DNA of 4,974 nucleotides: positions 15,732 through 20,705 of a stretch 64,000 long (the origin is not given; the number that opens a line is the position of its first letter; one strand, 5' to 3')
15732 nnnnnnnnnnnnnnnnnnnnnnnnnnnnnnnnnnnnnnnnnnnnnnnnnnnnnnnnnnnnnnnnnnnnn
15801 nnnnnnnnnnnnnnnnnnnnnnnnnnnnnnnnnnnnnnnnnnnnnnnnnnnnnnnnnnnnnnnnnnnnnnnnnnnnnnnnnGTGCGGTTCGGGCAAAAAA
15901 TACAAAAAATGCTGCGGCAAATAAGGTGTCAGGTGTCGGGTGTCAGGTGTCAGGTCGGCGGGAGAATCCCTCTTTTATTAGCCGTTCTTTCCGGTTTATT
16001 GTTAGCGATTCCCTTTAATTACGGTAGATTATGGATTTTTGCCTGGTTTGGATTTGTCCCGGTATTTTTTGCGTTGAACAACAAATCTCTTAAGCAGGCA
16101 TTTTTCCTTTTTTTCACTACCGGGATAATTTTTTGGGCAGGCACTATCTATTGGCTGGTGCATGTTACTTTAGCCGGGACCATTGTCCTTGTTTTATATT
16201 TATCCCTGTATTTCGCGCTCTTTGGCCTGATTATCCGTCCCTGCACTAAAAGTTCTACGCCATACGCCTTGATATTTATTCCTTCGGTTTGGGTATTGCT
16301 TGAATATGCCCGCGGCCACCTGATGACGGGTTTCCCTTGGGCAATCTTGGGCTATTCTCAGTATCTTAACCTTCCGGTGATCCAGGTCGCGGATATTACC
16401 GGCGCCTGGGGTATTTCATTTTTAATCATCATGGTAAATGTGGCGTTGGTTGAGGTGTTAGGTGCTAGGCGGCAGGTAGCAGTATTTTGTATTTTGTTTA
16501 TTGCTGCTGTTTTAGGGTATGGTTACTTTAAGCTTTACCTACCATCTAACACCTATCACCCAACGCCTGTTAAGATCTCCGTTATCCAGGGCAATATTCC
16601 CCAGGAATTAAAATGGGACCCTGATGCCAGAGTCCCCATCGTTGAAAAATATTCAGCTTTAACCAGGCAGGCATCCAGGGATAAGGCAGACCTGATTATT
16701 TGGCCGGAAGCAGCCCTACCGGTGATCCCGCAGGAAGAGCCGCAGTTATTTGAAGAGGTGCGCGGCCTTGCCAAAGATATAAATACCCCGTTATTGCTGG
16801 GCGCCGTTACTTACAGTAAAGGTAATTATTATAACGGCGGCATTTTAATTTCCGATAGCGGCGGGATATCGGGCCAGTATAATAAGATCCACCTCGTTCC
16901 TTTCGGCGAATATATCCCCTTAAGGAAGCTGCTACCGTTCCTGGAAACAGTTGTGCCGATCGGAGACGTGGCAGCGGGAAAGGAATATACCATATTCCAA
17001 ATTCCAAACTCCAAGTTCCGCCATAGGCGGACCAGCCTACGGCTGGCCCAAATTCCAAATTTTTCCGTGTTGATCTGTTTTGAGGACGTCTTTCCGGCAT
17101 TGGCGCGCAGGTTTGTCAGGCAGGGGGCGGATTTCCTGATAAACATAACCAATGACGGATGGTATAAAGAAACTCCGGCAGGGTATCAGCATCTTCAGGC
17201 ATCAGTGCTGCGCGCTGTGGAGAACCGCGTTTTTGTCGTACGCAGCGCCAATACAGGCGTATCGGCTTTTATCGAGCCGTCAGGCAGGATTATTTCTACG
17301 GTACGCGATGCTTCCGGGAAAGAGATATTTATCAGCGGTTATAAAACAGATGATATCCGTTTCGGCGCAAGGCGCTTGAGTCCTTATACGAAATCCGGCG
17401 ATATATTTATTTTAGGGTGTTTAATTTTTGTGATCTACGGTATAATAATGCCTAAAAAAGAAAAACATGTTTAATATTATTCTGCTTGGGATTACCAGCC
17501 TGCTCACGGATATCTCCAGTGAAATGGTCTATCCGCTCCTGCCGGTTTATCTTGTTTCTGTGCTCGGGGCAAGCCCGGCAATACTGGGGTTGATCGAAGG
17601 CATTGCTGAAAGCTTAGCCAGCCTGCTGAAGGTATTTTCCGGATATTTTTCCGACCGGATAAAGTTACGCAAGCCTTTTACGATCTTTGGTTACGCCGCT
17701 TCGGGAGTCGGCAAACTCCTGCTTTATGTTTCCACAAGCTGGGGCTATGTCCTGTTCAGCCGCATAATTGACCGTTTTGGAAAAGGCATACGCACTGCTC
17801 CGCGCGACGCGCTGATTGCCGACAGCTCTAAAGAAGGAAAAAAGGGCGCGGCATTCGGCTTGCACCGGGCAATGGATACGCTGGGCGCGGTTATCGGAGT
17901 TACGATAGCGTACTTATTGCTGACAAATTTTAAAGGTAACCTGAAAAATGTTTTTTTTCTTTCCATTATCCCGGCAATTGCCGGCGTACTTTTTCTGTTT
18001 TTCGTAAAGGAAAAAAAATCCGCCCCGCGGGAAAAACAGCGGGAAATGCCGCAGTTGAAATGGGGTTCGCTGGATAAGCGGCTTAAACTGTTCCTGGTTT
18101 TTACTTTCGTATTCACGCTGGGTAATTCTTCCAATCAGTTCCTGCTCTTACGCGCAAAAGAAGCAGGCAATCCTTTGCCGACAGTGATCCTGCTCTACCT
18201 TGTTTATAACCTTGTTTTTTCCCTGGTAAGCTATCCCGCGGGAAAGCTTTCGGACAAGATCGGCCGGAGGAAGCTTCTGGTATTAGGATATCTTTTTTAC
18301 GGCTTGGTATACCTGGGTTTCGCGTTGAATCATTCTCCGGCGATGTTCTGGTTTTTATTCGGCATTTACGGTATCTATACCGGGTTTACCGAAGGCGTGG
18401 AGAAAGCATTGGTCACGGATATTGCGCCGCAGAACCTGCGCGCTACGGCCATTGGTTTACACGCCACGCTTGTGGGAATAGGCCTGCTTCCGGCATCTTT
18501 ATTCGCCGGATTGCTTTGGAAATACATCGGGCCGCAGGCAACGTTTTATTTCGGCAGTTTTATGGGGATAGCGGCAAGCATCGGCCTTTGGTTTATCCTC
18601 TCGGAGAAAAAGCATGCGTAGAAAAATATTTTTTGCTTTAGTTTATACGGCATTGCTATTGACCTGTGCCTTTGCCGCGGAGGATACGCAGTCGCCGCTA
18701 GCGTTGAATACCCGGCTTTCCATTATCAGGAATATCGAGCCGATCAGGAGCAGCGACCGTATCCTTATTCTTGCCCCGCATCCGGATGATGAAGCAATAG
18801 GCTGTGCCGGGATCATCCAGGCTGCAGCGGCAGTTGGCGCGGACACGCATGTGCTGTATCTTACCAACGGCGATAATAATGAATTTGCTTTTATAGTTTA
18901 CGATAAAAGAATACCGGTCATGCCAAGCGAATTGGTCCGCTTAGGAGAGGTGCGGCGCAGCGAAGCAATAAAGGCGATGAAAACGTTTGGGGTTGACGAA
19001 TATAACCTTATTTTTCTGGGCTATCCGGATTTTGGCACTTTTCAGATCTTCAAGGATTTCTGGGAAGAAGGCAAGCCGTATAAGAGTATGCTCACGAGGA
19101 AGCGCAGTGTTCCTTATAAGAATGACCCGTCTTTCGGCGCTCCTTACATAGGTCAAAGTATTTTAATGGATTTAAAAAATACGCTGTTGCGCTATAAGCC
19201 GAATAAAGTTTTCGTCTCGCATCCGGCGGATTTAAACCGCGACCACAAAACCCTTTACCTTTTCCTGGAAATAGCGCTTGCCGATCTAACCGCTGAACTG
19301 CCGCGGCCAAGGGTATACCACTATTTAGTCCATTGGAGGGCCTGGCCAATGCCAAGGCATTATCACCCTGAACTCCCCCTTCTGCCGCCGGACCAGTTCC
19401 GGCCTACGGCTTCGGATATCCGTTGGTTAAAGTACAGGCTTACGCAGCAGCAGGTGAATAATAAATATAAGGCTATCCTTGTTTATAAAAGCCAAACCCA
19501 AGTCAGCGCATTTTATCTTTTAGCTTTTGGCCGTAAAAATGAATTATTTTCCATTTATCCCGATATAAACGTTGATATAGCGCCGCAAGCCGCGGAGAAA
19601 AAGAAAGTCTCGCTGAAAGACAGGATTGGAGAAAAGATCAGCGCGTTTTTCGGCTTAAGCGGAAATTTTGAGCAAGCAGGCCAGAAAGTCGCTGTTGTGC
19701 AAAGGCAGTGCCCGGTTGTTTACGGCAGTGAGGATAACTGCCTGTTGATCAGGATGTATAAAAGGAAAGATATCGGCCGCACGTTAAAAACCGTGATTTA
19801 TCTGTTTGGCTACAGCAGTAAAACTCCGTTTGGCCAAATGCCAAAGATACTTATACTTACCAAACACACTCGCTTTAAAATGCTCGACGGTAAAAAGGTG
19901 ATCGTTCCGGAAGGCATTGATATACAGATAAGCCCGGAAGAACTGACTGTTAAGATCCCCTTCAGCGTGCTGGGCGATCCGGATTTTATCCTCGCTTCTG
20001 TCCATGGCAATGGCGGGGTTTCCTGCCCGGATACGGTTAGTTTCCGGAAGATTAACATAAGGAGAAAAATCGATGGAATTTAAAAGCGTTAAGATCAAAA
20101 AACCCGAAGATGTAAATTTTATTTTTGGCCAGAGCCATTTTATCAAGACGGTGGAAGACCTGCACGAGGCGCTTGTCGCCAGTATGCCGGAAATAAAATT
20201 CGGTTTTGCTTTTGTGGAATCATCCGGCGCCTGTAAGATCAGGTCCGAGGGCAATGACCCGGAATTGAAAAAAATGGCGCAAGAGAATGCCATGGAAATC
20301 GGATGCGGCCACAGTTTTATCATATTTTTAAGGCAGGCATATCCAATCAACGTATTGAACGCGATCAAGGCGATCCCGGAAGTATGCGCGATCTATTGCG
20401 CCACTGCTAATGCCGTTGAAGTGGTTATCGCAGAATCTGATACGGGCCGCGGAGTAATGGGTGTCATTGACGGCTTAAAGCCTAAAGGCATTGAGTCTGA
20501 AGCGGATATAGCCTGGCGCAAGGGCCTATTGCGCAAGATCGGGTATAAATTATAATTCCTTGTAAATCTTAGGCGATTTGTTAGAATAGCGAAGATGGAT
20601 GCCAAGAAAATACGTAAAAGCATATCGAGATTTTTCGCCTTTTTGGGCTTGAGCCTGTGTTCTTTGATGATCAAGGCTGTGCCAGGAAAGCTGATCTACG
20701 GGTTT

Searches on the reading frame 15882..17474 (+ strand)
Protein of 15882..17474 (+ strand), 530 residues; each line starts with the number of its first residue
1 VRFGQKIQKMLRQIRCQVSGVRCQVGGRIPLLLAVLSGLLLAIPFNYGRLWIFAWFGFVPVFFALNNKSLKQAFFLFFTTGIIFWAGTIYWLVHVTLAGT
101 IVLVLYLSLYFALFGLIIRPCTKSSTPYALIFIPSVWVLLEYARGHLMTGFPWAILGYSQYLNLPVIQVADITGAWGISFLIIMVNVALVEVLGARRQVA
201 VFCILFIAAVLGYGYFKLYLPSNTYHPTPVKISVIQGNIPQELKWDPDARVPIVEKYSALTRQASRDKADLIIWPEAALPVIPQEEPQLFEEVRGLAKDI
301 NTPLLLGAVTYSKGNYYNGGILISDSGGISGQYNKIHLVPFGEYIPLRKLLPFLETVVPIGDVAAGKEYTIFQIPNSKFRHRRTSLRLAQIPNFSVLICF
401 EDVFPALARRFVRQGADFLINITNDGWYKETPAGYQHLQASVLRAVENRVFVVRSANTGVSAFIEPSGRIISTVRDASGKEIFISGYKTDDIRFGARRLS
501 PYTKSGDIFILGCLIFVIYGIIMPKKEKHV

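Call 6: search_protein_families(library=pfam, proteins=[window:15882-17474:+], max_evalue=0.001)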
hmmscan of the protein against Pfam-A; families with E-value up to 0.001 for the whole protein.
window:15882-17474:+ (530 aa): 2 families
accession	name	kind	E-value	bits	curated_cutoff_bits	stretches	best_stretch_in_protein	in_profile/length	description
PF20154.4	LNT_N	-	1.5e-35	123.1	27.1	1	37-188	1-159/159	Apolipoprotein N-acyltransferase N-terminal domain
PF00795.27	CN_hydrolase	-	3.4e-35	122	23.2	1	231-482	1-241/256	Carbon-nitrogen hydrolase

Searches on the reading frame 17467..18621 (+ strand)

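Call 6: search_protein_families(library=pfam, proteins=[window:17467-18621:+], max_evalue=0.001)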
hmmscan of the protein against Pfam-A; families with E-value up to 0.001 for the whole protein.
window:17467-18621:+ (384 aa): 4 families
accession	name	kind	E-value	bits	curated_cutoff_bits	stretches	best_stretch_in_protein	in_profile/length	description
PF07690.21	MFS_1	-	1.3e-49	169.5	33.4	2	8-216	2-214/347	Major Facilitator Superfamily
PF00083.30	Sugar_tr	-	6e-16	58.8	22.3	2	56-182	64-193/452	Sugar (and other) transporter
PF13347.12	MFS_2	-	1.2e-07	31.2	27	1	12-320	7-343/427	MFS/sugar transport protein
PF03209.21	PUCC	-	4.3e-05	23.2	21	0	107-217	103-220/401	PUCC protein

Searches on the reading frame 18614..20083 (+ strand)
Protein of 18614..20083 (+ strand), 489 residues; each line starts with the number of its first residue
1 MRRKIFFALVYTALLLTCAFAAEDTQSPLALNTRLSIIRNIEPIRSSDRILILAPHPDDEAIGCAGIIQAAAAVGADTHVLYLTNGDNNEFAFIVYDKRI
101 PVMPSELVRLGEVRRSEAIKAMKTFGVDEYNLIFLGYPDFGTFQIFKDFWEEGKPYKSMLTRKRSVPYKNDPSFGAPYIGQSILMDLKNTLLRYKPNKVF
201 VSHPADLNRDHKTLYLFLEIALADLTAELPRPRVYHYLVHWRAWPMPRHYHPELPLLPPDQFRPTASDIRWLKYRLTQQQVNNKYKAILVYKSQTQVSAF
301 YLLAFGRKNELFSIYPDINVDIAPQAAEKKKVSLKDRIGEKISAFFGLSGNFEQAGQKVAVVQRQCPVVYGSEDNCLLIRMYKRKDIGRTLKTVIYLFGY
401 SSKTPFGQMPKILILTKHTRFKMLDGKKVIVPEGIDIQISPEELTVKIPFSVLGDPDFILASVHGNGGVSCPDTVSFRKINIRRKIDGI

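Call 6: search_protein_families(library=pfam, proteins=[window:18614-20083:+], max_evalue=0.001)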
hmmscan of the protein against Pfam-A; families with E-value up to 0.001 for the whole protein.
window:18614-20083:+ (489 aa): 1 family
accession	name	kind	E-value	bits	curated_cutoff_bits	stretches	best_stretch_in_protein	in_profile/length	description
PF02585.22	PIG-L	-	1.3e-21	77.9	28.2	1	51-218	1-125/129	GlcNAc-PI de-N-acetylase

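Call 91: search_protein_families(library=ncbifam, proteins=[window:18614-20083:+], max_evalue=0.00001)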
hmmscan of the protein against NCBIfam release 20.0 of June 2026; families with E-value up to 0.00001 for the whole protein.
window:18614-20083:+ (489 aa): 1 family
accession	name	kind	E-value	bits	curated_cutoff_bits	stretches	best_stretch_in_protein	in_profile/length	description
NF002557.0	PRK02122.1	subfamily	3.7e-09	35.2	384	0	46-87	369-410/653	glucosamine-6-phosphate deaminase-like protein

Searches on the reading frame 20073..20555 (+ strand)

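Call 5: search_protein_families(library=pfam, proteins=[window:20073-20555:+], max_evalue=0.01)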
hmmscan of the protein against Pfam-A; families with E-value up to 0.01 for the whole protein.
window:20073-20555:+ (160 aa): 1 family
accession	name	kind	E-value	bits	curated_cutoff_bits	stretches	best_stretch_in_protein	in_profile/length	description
PF04008.19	Adenosine_kin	-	6.9e-74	247.2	25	1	6-159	1-154/154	Adenosine specific kinase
